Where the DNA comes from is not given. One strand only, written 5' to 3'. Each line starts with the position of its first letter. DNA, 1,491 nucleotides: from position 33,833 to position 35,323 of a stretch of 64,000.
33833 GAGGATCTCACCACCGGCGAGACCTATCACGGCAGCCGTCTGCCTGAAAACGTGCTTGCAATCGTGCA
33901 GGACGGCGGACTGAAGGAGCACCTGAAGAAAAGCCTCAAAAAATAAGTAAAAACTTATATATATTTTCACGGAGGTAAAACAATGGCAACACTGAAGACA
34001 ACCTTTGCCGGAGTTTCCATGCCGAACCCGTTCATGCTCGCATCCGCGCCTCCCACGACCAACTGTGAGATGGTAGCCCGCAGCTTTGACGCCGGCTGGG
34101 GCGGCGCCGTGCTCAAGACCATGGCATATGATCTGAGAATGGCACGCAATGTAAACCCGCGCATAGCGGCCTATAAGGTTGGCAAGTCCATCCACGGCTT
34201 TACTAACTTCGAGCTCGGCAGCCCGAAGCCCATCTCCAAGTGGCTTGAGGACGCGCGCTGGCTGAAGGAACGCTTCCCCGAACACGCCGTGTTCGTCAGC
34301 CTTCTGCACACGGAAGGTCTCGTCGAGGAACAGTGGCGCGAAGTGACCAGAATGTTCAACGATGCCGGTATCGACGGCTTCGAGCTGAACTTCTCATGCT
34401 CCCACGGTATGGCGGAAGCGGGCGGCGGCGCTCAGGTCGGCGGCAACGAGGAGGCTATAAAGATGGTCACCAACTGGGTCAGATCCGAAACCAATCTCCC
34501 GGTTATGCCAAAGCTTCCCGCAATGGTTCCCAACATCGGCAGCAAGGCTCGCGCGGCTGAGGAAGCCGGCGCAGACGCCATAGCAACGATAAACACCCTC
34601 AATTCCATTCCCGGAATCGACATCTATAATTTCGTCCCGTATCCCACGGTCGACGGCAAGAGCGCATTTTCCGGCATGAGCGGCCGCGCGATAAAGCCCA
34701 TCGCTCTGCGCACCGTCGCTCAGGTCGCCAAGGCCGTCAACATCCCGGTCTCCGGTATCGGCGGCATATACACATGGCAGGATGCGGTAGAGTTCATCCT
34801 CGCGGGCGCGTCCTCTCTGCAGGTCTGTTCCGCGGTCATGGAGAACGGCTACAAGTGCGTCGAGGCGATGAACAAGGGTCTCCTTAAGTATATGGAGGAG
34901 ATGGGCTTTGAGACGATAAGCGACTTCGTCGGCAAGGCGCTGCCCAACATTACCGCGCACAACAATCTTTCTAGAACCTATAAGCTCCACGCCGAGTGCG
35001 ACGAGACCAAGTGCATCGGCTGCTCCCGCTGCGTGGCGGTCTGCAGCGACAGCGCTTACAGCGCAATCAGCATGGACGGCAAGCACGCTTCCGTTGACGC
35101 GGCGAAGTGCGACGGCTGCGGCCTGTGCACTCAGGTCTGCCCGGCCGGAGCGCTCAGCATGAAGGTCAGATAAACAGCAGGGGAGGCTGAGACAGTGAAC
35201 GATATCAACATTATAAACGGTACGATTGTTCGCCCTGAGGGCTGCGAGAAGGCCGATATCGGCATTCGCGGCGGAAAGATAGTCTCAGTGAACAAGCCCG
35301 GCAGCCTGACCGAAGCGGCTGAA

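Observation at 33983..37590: PreA-like reductase, dihydropyrimidinase-like enzyme and divergent carbamoyltransferase in one operon with carbamate kinase: phosphorolytic decarbamoylation in place of hydrolytic beta-ureidopropionase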

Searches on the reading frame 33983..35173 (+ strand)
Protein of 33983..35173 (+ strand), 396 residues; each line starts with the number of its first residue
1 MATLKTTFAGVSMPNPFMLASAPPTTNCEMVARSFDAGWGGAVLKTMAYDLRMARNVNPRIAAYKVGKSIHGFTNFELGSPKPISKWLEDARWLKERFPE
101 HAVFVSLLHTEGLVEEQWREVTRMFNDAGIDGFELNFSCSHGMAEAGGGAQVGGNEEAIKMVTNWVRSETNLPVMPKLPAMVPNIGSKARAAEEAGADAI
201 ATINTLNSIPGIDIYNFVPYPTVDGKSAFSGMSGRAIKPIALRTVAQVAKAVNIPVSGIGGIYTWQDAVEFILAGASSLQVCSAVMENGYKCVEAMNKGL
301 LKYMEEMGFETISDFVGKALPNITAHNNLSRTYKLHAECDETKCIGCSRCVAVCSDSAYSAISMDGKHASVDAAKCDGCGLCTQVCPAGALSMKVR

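Call 3: search_protein_families(library=pfam, proteins=[window:33983-35173:+])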
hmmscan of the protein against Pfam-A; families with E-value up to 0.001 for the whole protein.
window:33983-35173:+ (396 aa): 13 families
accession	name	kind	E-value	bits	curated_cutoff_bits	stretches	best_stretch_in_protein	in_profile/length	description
PF01180.27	DHO_dh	-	2.9e-35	122.3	27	1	4-304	2-291/291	Dihydroorotate dehydrogenase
PF14697.11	Fer4_21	-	1.7e-13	50.9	35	1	337-393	1-59/59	4Fe-4S dicluster domain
PF12837.12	Fer4_6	-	3.1e-11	43.1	25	1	369-391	2-24/24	4Fe-4S binding domain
PF00037.32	Fer4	-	3.7e-11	42.8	21.1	1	370-391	2-23/24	4Fe-4S binding domain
PF12838.12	Fer4_7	-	1.6e-09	38.5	27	1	343-390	1-52/52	4Fe-4S dicluster domain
PF13237.11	Fer4_10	-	5.9e-08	33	25.5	1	340-387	5-53/53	4Fe-4S dicluster domain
PF13187.11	Fer4_9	-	2.6e-07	31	27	1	343-390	1-51/52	4Fe-4S dicluster domain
PF12797.12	Fer4_2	-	1.6e-06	28.1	24.5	1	369-388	3-22/22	4Fe-4S binding domain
PF17179.9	Fer4_22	-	1.5e-05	26.1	27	0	328-356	65-93/95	4Fe-4S dicluster domain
PF25160.1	LdpA_Fe-S-bd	-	4.8e-05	23.5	27.6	0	368-392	20-44/49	LdpA Fe-S cluster-binding domain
PF01207.24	Dus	-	9.8e-05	22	20.4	1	120-271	70-202/311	Dihydrouridine synthase (Dus)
PF12800.12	Fer4_4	-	0.0002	21.9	24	0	374-389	2-17/17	4Fe-4S binding domain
PF12798.12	Fer4_3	-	0.00025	22.1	27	0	376-390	1-15/15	4Fe-4S binding domain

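Call 4: search_protein_families(library=ncbifam, proteins=[window:33983-35173:+])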
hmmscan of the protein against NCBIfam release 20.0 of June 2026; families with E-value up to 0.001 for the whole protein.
window:33983-35173:+ (396 aa): 75 families (the best 25 are shown)
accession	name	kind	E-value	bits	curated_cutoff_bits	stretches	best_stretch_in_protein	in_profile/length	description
NF006183.0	PRK08318.1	equivalog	2.2e-134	448.4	335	1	1-393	1-397/422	NAD-dependent dihydropyrimidine dehydrogenase subunit PreA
NF005574.0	PRK07259.1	equivalog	2.2e-55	187.7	269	1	2-319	3-302/304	dihydroorotate dehydrogenase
TIGR01037.2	pyrD_sub1_fam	subfamily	5.6e-55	186.5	270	1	4-319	1-299/300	dihydroorotate dehydrogenase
NF041011.1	dihydoor_dh_Arch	equivalog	6.6e-38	130.4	330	1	8-319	3-287/289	dihydroorotate dehydrogenase PyrD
NF005741.0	PRK07565.1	subfamily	2.7e-30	105.6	303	1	1-319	1-306/335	dihydroorotate dehydrogenase-like protein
NF002702.0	PRK02506.1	equivalog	5e-27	94.8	301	1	2-318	2-308/313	dihydroorotate oxidase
NF003651.0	PRK05286.2-4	equivalog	9.9e-15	54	448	1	230-318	284-374/377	quinone-dependent dihydroorotate dehydrogenase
NF003645.0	PRK05286.1-2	equivalog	7.8e-13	48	366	1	229-320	262-355/359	quinone-dependent dihydroorotate dehydrogenase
NF003652.0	PRK05286.2-5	equivalog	2.8e-12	46.5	267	1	229-312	267-352/353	quinone-dependent dihydroorotate dehydrogenase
TIGR01036.1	pyrD_sub2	equivalog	5.8e-12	45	200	1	228-319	261-354/356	dihydroorotate dehydrogenase (quinone)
NF003648.0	PRK05286.2-1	equivalog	1.7e-11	43.6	433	1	157-320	194-356/360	quinone-dependent dihydroorotate dehydrogenase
NF003650.0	PRK05286.2-3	equivalog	2.1e-11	43.4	477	1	188-321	256-390/393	quinone-dependent dihydroorotate dehydrogenase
NF003649.0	PRK05286.2-2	equivalog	5.8e-11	42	505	1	189-319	228-349/351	quinone-dependent dihydroorotate dehydrogenase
TIGR02179.1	PorD_KorD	subfamily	2.5e-10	40.3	60.05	1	338-394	21-75/78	2-oxoacid:acceptor oxidoreductase, delta subunit, pyruvate/2-ketoisovalerate family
NF043039.1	HgcAB_like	equivalog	6.3e-10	39.2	285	1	314-392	271-350/350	HgcAB-like fusion protein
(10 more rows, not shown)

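Call 56: search_solved_structures(query=window:33983-35173:+, max_evalue=1e-20, show_alignments=2)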
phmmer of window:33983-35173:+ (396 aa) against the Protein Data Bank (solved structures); distinct sequences matched with E-value up to 1e-20: 6.
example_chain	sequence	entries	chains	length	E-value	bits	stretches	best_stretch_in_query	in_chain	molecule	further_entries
1gt8_A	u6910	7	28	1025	2.4e-70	240.8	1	5-317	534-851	DIHYDROPYRIMIDINE DEHYDROGENASE | Dihydropyrimidine dehydrogenase [NADP(+)]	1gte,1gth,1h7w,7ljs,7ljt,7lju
1h7x_A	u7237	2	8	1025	5.5e-69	236.3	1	5-317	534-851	DIHYDROPYRIMIDINE DEHYDROGENASE | Dihydropyrimidine dehydrogenase [NADP(+)]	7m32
7m31_A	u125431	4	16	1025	7.1e-69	236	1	5-317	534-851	Dihydropyrimidine dehydrogenase [NADP(+)]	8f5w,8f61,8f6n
1ep1_A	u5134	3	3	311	1.1e-25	93.7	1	8-315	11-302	DIHYDROOROTATE DEHYDROGENASE B (PYRD SUBUNIT)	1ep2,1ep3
5ue9_A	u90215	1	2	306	1.3e-25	93.6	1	8-316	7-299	Dihydroorotate dehydrogenase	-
5ksw_A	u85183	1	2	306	1.3e-25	93.5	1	8-316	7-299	Dihydroorotate dehydrogenase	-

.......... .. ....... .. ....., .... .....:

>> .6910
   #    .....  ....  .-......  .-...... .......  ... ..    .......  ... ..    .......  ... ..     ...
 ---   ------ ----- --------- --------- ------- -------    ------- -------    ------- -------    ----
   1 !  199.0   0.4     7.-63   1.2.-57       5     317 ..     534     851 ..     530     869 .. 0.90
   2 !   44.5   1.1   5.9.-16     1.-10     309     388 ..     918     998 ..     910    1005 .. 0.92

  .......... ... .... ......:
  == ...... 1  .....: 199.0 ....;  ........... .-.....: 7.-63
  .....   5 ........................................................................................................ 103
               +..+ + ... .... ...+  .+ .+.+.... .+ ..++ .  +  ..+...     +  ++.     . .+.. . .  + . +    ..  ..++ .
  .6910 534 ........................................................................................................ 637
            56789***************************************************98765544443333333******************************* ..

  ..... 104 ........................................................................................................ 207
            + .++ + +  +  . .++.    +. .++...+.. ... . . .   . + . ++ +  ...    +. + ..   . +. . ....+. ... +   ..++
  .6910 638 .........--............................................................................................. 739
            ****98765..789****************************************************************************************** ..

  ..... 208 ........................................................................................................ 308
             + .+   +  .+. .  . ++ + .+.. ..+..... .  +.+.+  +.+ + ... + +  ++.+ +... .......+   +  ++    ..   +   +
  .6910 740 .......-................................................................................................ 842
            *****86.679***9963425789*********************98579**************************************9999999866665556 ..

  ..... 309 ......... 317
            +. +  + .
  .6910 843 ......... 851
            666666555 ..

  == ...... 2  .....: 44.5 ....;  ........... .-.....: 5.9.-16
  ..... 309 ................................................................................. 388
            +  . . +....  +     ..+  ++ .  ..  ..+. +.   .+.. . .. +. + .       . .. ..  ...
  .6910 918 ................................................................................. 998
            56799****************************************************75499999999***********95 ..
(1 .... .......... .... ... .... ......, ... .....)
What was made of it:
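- The reductase conserves the DPD uracil-binding residues (call 56). The reductase is far closer to DPD (241 bits) than to DHOD (94 bits) (call 56). The reductase passes the PreA model cutoff and keeps all the DPD uracil contacts (calls 4, 56).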
